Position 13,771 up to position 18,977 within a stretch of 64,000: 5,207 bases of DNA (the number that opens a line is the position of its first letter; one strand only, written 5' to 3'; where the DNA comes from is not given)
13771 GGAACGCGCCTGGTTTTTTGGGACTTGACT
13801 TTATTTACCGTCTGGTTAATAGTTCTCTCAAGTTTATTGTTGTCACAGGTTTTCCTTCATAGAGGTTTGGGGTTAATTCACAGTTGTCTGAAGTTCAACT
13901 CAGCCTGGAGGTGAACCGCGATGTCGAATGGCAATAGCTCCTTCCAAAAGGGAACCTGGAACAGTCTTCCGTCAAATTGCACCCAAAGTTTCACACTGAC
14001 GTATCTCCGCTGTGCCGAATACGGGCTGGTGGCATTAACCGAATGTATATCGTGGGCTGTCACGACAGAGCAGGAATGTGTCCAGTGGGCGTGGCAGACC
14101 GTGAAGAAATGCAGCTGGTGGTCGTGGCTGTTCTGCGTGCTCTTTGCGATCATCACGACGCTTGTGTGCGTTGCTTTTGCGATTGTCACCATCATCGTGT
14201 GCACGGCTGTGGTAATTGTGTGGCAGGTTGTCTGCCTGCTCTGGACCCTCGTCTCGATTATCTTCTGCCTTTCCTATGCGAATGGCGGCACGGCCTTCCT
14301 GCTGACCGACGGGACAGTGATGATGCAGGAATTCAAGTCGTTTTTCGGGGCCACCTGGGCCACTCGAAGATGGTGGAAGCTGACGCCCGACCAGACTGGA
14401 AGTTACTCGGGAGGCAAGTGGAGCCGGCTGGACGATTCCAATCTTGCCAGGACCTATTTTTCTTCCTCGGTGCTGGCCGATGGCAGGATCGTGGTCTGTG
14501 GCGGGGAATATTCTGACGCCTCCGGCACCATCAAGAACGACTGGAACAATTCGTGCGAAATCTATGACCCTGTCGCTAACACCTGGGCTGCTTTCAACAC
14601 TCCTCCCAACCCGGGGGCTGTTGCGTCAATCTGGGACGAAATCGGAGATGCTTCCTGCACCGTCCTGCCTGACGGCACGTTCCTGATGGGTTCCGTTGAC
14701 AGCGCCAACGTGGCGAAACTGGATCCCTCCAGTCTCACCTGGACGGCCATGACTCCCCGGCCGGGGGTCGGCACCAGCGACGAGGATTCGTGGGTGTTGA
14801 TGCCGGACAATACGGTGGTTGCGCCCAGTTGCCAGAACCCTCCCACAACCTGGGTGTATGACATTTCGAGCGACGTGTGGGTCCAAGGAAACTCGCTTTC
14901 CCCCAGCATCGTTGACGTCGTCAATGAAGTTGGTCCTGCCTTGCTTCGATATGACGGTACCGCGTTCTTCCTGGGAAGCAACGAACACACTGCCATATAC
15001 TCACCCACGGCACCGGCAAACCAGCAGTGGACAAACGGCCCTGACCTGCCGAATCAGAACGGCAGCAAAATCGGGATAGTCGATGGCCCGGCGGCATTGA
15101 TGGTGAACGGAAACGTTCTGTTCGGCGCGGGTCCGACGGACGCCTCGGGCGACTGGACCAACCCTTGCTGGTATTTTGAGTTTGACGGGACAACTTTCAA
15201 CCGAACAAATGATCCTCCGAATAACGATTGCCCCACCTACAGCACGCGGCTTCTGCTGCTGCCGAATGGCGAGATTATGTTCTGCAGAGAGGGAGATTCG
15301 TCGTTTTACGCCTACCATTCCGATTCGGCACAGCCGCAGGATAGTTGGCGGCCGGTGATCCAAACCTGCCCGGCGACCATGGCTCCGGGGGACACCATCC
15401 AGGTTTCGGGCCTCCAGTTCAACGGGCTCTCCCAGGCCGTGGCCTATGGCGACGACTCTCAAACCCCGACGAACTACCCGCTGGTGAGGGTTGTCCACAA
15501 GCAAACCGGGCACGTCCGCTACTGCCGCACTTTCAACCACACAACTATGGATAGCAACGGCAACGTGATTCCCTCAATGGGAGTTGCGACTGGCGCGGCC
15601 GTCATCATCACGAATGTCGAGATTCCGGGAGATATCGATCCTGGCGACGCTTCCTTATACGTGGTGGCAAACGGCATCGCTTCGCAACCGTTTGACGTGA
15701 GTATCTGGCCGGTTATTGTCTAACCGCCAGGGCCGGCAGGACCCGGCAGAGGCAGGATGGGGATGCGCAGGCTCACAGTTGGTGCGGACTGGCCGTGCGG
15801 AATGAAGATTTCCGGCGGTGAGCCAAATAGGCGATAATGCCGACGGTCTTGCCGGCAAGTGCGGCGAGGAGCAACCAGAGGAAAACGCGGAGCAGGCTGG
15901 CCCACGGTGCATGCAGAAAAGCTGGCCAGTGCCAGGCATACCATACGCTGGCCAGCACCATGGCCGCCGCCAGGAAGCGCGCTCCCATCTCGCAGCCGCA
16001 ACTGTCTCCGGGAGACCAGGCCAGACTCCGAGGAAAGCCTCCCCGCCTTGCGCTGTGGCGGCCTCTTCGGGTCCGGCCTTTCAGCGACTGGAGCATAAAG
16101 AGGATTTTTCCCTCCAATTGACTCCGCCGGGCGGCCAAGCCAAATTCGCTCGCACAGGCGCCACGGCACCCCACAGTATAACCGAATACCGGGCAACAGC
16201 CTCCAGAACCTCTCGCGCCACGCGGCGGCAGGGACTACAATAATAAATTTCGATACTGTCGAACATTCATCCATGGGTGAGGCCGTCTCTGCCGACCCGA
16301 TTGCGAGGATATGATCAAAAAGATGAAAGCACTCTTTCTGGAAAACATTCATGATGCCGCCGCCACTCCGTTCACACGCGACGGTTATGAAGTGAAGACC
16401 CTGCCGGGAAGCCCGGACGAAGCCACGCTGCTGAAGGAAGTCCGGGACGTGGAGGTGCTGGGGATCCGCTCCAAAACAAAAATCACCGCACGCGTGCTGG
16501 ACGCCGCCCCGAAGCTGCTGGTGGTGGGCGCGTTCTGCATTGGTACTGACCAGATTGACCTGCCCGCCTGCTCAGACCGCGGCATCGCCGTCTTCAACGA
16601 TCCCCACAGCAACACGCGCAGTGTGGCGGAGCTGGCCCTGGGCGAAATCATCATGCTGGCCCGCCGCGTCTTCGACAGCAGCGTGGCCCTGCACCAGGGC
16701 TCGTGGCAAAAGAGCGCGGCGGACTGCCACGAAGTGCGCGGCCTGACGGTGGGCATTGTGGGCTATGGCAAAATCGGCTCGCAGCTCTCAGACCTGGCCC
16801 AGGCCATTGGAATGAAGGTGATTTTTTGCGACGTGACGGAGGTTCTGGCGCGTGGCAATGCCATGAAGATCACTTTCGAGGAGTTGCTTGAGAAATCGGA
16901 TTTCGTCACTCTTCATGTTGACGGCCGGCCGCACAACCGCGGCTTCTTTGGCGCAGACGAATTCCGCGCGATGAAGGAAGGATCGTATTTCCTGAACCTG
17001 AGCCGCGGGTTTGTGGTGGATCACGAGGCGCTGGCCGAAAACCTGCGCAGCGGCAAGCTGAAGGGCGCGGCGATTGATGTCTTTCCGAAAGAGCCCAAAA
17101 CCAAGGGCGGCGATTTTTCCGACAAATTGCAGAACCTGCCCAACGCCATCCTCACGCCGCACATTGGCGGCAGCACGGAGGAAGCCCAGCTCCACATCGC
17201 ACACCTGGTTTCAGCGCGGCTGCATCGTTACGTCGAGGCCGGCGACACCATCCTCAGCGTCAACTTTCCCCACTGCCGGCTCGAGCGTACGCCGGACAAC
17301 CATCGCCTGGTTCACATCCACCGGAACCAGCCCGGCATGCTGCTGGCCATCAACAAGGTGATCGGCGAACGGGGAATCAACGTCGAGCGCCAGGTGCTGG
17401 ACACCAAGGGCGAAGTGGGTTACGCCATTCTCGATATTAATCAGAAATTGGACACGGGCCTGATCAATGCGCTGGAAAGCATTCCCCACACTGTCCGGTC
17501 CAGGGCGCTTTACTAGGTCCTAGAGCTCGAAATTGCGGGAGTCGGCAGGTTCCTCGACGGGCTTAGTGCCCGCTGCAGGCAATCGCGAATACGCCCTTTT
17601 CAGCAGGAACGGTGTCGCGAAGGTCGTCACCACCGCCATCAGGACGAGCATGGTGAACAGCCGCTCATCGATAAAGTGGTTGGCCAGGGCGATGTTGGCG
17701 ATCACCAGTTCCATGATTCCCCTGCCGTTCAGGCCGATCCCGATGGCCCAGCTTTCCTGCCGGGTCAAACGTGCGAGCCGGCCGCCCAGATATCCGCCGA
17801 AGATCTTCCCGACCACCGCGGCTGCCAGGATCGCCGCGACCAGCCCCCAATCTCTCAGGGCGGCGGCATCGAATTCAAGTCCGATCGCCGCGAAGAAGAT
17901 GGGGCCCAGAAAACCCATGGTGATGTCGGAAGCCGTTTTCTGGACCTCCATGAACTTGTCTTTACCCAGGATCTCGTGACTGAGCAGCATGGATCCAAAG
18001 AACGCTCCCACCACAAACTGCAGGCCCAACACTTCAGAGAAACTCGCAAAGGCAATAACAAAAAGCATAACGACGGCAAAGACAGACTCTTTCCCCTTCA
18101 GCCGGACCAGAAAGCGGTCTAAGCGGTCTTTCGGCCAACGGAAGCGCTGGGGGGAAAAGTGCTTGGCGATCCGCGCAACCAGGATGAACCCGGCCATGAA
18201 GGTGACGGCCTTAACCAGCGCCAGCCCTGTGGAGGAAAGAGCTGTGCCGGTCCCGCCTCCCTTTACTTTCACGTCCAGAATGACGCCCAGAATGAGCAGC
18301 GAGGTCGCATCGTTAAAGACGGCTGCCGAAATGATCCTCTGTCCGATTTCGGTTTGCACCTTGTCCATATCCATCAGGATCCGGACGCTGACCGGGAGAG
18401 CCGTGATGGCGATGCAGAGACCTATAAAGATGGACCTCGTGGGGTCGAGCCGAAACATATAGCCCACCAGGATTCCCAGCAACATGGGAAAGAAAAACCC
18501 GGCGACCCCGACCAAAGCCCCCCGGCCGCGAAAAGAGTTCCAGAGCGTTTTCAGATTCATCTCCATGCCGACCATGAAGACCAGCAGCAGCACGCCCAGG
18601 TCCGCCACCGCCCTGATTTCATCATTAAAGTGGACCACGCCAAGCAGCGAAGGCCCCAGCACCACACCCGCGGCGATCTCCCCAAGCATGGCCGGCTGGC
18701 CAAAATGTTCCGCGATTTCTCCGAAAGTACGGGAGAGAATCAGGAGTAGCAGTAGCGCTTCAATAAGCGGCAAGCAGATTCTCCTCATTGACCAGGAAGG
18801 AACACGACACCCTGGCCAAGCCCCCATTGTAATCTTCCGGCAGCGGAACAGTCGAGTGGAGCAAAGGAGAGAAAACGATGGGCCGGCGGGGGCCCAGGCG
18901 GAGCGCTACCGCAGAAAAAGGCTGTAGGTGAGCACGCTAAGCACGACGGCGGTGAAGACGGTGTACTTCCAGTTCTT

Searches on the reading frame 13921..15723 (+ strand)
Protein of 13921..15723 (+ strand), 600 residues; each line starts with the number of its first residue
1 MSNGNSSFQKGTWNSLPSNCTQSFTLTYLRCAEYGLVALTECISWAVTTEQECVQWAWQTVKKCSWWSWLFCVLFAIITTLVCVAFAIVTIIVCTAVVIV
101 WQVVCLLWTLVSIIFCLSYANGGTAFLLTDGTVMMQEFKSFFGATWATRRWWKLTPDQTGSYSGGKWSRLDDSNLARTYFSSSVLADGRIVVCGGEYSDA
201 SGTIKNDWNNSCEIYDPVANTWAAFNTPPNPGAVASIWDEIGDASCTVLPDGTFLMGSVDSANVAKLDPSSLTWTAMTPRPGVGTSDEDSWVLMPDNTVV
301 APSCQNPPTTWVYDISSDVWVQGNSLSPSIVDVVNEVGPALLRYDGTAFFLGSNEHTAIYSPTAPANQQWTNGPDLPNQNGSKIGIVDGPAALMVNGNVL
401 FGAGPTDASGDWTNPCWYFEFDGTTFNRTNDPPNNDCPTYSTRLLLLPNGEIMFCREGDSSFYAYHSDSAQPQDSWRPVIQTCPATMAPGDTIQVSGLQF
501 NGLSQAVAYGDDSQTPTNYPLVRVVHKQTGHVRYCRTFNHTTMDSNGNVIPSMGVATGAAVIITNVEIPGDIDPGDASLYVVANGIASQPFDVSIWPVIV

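Call 55: search_protein_families(library=pfam, proteins=[window:13921-15723:+], max_evalue=0.00001)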
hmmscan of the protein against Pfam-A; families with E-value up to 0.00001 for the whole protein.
window:13921-15723:+ (600 aa): 3 families
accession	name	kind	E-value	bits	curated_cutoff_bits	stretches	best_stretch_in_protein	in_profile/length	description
PF13964.12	Kelch_6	-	9.9e-08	32.2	25.3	1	177-230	2-48/50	Kelch motif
PF01344.31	Kelch_1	-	4.5e-07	29.7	20.1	0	178-223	2-40/46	Kelch motif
PF24981.1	Beta-prop_ATRN-LZTR1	-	5.1e-06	26.4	50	0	165-234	190-260/289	Attractin/LZTR1 beta-propeller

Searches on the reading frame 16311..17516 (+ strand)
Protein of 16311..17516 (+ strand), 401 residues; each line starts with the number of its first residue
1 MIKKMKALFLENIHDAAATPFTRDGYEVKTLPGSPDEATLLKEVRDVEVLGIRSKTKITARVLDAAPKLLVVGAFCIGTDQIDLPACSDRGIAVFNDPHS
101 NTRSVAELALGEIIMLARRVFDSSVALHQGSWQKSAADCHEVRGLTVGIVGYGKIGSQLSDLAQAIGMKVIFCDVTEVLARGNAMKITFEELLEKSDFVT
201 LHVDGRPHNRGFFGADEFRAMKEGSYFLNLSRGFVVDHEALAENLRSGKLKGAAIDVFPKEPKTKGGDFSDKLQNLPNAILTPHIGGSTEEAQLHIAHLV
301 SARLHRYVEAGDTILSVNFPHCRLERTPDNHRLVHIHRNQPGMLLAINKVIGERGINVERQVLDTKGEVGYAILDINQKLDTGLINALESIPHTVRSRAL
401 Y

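Call 55: search_protein_families(library=pfam, proteins=[window:16311-17516:+], max_evalue=0.00001)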
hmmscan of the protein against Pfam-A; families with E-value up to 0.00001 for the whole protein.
window:16311-17516:+ (401 aa): 3 families
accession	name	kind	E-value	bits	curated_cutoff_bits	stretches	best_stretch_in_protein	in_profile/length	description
PF02826.25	2-Hacid_dh_C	-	9e-48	162.4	25.1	1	111-286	2-178/178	D-isomer specific 2-hydroxyacid dehydrogenase, NAD binding domain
PF00389.36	2-Hacid_dh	-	1.2e-31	109.6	24.6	1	8-317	2-133/134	D-isomer specific 2-hydroxyacid dehydrogenase, catalytic domain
PF22629.2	ACT_AHAS_ss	-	1.6e-07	31.8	27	1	333-392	1-63/67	AHAS small subunit-like ACT domain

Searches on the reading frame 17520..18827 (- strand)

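Call 55: search_protein_families(library=pfam, proteins=[window:17520-18827:-], max_evalue=0.00001)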
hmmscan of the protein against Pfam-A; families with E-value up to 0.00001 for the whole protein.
window:17520-18827:- (435 aa): 1 family
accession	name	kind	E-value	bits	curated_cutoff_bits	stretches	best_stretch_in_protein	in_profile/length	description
PF00999.27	Na_H_Exchanger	-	1.8e-57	195.4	26.2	1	31-409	6-374/375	Sodium/hydrogen exchanger, transmembrane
